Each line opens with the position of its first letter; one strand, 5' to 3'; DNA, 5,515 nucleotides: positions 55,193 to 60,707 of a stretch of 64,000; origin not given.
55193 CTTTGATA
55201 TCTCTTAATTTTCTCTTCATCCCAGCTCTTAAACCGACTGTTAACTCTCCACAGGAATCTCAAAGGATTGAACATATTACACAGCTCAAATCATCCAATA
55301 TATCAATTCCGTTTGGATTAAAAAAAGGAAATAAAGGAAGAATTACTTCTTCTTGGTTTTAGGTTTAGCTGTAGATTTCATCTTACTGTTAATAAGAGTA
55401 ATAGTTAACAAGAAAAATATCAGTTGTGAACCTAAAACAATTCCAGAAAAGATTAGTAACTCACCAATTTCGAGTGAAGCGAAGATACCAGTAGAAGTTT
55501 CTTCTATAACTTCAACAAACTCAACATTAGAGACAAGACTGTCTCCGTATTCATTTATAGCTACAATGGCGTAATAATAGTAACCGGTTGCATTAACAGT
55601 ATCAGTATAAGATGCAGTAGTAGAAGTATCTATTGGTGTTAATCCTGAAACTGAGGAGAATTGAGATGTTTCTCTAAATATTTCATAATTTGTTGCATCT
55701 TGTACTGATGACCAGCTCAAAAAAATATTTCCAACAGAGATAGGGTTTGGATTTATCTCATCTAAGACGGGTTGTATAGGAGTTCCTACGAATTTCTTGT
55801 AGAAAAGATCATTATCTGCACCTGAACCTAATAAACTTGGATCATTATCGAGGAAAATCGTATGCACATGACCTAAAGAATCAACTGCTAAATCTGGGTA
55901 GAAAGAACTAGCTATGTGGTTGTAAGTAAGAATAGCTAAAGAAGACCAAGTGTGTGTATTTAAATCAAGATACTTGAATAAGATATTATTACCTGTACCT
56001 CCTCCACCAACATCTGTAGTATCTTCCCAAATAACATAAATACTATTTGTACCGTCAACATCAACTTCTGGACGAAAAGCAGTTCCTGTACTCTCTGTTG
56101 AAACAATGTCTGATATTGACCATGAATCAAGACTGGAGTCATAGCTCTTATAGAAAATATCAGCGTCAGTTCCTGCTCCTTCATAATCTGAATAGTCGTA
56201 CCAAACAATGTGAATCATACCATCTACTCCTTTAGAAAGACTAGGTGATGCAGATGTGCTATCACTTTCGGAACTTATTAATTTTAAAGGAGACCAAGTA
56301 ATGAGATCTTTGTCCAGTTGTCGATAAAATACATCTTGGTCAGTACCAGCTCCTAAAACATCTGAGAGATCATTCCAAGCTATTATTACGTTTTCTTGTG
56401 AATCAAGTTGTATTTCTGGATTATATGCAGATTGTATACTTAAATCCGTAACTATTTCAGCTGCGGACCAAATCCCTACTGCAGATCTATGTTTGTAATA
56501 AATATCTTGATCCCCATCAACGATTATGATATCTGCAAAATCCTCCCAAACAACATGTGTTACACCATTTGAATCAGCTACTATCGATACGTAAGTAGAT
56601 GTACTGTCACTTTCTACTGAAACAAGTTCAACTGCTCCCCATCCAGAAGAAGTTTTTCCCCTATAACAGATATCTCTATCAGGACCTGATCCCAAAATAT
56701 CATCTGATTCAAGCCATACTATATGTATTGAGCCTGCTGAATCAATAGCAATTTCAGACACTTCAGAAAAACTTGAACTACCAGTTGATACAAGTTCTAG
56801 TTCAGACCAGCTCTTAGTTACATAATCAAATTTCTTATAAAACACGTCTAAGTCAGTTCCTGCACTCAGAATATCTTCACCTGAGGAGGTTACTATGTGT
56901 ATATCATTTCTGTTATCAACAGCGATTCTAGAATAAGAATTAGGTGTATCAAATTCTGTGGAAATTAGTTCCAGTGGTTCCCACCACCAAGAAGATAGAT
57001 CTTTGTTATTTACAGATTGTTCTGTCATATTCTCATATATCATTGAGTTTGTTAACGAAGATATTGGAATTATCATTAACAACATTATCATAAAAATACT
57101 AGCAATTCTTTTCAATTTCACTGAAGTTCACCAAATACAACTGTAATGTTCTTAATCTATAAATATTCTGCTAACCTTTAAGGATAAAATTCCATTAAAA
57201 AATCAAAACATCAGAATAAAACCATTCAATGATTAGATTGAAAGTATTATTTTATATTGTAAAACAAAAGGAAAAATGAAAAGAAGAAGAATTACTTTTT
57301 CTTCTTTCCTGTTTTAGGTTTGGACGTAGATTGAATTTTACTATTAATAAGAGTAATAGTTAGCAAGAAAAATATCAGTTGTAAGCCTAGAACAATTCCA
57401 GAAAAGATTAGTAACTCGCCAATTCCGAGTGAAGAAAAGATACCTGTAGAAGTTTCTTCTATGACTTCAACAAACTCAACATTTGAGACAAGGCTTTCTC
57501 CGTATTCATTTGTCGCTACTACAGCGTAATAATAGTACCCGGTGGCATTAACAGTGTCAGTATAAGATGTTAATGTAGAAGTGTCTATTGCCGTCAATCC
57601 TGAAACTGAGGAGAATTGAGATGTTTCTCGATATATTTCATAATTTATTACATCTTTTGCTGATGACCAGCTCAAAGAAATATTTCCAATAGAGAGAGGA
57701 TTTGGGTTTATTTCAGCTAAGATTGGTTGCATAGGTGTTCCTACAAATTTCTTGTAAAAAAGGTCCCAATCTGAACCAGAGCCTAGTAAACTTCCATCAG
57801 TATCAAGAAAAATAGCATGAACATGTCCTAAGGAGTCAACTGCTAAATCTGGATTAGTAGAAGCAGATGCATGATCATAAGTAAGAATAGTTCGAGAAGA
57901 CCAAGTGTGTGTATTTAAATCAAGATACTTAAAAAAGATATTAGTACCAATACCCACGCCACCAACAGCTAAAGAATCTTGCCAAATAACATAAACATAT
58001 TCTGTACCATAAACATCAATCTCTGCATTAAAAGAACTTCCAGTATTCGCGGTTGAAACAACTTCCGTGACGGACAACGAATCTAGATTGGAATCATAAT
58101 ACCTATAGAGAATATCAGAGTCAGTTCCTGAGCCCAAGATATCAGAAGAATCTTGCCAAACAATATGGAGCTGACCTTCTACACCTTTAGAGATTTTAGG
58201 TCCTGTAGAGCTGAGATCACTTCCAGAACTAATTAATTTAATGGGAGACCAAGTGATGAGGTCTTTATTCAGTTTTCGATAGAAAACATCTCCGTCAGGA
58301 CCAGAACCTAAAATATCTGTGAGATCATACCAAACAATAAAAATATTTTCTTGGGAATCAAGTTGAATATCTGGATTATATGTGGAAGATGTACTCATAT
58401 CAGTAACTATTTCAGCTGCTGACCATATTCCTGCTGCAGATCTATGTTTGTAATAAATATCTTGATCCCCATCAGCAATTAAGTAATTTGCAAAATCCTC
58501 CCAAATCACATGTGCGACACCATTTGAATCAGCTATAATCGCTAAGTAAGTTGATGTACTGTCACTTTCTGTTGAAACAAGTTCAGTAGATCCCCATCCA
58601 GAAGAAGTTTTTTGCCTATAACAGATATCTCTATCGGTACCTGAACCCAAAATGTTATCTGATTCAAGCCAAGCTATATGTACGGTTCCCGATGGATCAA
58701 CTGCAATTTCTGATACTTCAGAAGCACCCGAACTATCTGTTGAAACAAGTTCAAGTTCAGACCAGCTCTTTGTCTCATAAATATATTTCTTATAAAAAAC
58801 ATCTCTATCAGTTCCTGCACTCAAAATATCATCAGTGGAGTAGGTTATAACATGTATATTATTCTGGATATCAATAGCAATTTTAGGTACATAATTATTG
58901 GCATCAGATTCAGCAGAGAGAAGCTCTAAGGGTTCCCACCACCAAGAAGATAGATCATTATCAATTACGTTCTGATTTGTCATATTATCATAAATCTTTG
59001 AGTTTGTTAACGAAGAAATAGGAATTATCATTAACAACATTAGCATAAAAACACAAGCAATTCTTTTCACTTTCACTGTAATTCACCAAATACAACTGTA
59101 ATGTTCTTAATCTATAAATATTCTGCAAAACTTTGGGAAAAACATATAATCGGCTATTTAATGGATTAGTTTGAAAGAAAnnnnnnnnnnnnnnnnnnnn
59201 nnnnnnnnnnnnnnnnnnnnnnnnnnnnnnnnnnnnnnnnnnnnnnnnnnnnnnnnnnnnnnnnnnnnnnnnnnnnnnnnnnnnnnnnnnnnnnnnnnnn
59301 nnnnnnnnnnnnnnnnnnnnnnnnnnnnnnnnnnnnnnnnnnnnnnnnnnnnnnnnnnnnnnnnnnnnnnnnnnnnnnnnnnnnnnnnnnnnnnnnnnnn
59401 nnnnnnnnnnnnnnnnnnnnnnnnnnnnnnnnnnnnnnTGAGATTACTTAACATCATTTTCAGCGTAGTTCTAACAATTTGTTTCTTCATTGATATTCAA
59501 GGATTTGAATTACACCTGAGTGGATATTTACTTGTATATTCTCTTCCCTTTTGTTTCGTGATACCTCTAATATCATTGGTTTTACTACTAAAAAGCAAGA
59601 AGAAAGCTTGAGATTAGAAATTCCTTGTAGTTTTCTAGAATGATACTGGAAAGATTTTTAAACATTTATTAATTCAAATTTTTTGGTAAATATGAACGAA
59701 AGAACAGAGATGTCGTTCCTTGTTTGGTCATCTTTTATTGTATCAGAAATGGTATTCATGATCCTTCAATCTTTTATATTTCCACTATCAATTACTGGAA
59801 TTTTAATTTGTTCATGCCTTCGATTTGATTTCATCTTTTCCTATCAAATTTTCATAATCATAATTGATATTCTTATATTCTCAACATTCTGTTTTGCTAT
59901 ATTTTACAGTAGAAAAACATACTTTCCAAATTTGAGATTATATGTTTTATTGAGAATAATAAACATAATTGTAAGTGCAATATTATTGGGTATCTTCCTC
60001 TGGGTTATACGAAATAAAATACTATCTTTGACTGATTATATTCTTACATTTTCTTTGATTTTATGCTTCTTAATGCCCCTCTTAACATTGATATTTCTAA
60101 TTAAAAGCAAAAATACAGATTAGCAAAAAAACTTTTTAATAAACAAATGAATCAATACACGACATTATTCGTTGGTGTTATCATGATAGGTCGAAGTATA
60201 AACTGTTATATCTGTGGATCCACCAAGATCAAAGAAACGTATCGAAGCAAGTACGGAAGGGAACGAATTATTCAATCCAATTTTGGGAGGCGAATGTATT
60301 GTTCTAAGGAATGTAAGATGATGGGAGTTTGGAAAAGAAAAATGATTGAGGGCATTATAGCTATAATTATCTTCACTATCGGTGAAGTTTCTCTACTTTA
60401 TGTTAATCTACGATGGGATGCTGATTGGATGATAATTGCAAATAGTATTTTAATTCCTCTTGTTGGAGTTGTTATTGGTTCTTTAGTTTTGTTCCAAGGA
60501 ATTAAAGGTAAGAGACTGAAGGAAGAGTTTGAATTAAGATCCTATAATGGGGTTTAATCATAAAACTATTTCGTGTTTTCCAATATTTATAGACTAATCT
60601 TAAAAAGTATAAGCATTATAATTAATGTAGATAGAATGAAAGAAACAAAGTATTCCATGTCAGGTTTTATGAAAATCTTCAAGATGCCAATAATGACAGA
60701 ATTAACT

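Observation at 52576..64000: Surface-protein paralog array with interleaved small membrane-protein paralogs and glycan-modification genes: candidate variable cell-surface locus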

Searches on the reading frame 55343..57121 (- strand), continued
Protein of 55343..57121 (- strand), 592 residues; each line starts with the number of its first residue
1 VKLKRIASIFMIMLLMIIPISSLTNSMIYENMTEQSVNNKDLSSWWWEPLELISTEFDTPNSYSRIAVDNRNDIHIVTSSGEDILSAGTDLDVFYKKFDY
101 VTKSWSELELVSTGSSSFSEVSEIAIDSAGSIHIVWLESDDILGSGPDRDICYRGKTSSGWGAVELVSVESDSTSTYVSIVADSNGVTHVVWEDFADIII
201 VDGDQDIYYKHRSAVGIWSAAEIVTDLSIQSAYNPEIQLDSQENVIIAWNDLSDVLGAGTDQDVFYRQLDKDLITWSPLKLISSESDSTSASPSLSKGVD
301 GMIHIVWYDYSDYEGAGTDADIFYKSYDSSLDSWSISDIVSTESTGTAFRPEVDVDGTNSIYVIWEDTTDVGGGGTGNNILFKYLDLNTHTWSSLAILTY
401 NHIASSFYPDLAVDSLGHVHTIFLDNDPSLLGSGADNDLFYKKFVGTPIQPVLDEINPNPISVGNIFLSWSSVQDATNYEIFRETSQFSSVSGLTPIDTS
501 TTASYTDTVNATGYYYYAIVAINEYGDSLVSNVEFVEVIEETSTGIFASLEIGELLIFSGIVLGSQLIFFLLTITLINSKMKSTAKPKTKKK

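Call 75: fold_search(model_id=the predicted structure, library=viral)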
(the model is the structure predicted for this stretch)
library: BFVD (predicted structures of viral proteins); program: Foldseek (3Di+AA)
matches with E <= 10: 994; with E <= 0.001: 219
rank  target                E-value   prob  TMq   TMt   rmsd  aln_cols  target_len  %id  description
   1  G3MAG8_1              1.6e-21  1.00  0.52  0.35   8.7       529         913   14  Gp427 [Bacillus phage G]
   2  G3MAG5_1              5.5e-19  1.00  0.54  0.43   9.4       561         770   14  Gp424 [Bacillus phage G]
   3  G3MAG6                6.1e-19  1.00  0.49  0.25  10.8       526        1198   15  Gp425 [Bacillus phage G]
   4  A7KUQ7                1.2e-18  1.00  0.55  0.37   8.1       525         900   14  (no name in the UniProt tables at hand)
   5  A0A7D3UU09            2.4e-17  1.00  0.56  0.56   3.9       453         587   16  NHl repeat unit of beta-propeller protein [Fadolivirus FV1/VV64]
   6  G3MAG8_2              2.6e-17  1.00  0.50  0.34  10.3       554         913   15  Gp427 [Bacillus phage G]
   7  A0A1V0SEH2            2.2e-15  1.00  0.52  0.51   5.1       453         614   16  Collagen triple helix repeat motif-containing protein (Fragment) [Indivirus ILV1]
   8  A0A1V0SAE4            8.7e-14  1.00  0.44  0.35   3.7       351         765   17  Bulb-type lectin domain-containing protein [Catovirus CTV1]
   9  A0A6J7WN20            2.0e-13  1.00  0.50  0.56   8.3       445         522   13  Uncharacterized protein [uncultured Caudovirales phage]
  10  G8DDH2                6.6e-13  1.00  0.51  0.47  15.9       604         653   12  (no name in the UniProt tables at hand)
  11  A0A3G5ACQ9            7.6e-13  1.00  0.51  0.53  12.3       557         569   11  Exo-alpha-sialidase [Satyrvirus sp.]
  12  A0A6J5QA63            2.2e-12  1.00  0.43  0.24   5.4       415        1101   16  Uncharacterized protein [uncultured Caudovirales phage]
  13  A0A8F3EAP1            2.4e-12  1.00  0.42  0.30  10.6       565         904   10  (no name in the UniProt tables at hand)
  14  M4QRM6                3.1e-12  1.00  0.53  0.28   8.7       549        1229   12  (no name in the UniProt tables at hand)
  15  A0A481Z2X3            7.4e-12  1.00  0.50  0.36   6.5       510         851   14  Collagen triple helix repeat protein [Pithovirus LCPAC102]
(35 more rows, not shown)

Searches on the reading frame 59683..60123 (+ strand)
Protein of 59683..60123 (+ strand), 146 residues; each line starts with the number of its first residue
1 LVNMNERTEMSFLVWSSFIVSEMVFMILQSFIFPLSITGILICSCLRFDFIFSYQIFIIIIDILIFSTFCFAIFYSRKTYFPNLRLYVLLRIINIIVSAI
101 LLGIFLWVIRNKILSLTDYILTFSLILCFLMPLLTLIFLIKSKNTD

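Call 3: search_protein_families(library=pfam, proteins=[window:59683-60123:+], max_evalue=0.1)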
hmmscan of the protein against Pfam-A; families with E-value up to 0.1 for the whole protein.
window:59683-60123:+ (146 aa): 0 families

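Call 16: search_protein_families(library=ncbifam, proteins=[window:59683-60123:+], max_evalue=0.1)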
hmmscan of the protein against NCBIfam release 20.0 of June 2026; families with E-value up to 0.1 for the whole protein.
window:59683-60123:+ (146 aa): 0 families

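Call 68: find_homologous_proteins(query=window:59683-60123:+, max_evalue=0.001)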
Query window:59683-60123:+ (146 aa): 10 proteins with E <= 0.001 among 144 candidates.
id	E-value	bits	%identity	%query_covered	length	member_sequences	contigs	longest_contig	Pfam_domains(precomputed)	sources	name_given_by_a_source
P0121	1.6e-78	280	100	98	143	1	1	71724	-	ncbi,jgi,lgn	jgi:hypothetical protein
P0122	2.5e-68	247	86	98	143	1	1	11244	-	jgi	-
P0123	5.3e-67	242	91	94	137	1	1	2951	-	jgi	jgi:hypothetical protein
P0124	1.5e-65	238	86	98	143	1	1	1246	-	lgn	-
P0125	1.9e-65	237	85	98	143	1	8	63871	-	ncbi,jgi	ncbi:MAG: hypothetical protein ACTSVO_00100 [Candidatus Heimdallarchaeaceae archaeon]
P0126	8.8e-65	235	83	98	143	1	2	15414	-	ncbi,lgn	-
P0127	4.9e-64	233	83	98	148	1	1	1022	-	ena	-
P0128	1.3e-57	212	77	97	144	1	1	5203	-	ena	-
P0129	8.5e-57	209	80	93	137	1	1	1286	-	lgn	-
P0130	8.9e-54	200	73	97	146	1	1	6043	-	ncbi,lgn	-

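Call 69: find_encoding_contigs(protein=P0125, flank=9000, max_places=3)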
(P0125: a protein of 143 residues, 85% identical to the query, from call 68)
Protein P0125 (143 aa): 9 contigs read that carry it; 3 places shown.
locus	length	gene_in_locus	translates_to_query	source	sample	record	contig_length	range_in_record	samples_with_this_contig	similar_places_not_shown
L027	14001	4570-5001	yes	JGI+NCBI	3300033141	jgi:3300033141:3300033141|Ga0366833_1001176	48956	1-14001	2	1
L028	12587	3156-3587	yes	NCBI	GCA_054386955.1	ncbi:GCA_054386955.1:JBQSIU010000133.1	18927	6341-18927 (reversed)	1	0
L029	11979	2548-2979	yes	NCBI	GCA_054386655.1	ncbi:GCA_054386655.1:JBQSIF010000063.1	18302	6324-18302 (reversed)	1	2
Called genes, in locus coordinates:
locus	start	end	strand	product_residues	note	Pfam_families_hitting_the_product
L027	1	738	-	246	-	PF01757:Acyl_transf_3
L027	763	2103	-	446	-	-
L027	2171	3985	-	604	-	PF15892:BNR_4 (faint)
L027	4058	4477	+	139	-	-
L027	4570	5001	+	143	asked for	-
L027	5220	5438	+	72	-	-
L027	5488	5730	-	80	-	-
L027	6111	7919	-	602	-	-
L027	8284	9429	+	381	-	PF02036:SCP2, PF02525:Flavodoxin_2, PF03358:FMN_red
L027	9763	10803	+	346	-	-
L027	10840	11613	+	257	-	PF20589:DUF6790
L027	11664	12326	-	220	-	PF01209:Ubie_methyltran (faint), PF08241:Methyltransf_11, PF08242:Methyltransf_12 (weak), PF13649:Methyltransf_25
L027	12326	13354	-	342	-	PF01636:APH, PF01163:RIO1 (faint)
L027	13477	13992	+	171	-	PF04307:YdjM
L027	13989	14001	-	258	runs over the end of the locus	-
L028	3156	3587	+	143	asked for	-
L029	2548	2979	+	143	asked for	-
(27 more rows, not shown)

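Call 72: search_protein_families(library=padloc, proteins=[window:59683-60123:+], max_evalue=0.01)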
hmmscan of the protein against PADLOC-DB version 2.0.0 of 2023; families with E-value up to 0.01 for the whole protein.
window:59683-60123:+ (146 aa): 0 families

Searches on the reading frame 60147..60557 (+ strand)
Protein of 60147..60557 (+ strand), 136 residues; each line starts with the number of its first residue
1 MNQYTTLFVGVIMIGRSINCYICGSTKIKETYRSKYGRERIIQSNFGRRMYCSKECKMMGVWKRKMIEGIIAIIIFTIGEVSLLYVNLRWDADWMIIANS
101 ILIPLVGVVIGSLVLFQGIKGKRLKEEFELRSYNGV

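Call 3: search_protein_families(library=pfam, proteins=[window:60147-60557:+], max_evalue=0.1)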
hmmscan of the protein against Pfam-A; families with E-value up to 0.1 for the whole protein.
window:60147-60557:+ (136 aa): 1 family
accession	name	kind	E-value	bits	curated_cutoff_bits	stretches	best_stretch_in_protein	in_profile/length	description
PF05313.17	Pox_P21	-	0.037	14.1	27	1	55-120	53-113/189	Poxvirus P21 membrane protein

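Call 16: search_protein_families(library=ncbifam, proteins=[window:60147-60557:+], max_evalue=0.1)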
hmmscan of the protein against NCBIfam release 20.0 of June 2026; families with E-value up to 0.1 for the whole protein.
window:60147-60557:+ (136 aa): 0 families

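Call 72: search_protein_families(library=padloc, proteins=[window:60147-60557:+], max_evalue=0.01)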
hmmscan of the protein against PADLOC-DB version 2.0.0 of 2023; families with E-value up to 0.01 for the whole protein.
window:60147-60557:+ (136 aa): 1 family
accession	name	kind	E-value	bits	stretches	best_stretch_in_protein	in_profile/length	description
PDLC01158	Mem_04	-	0.00075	17.2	1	65-115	5-55/212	"Membrane protein (2TM at N-terminus and a globular domain) in type III operon, could be a CARF domain diverged beyond r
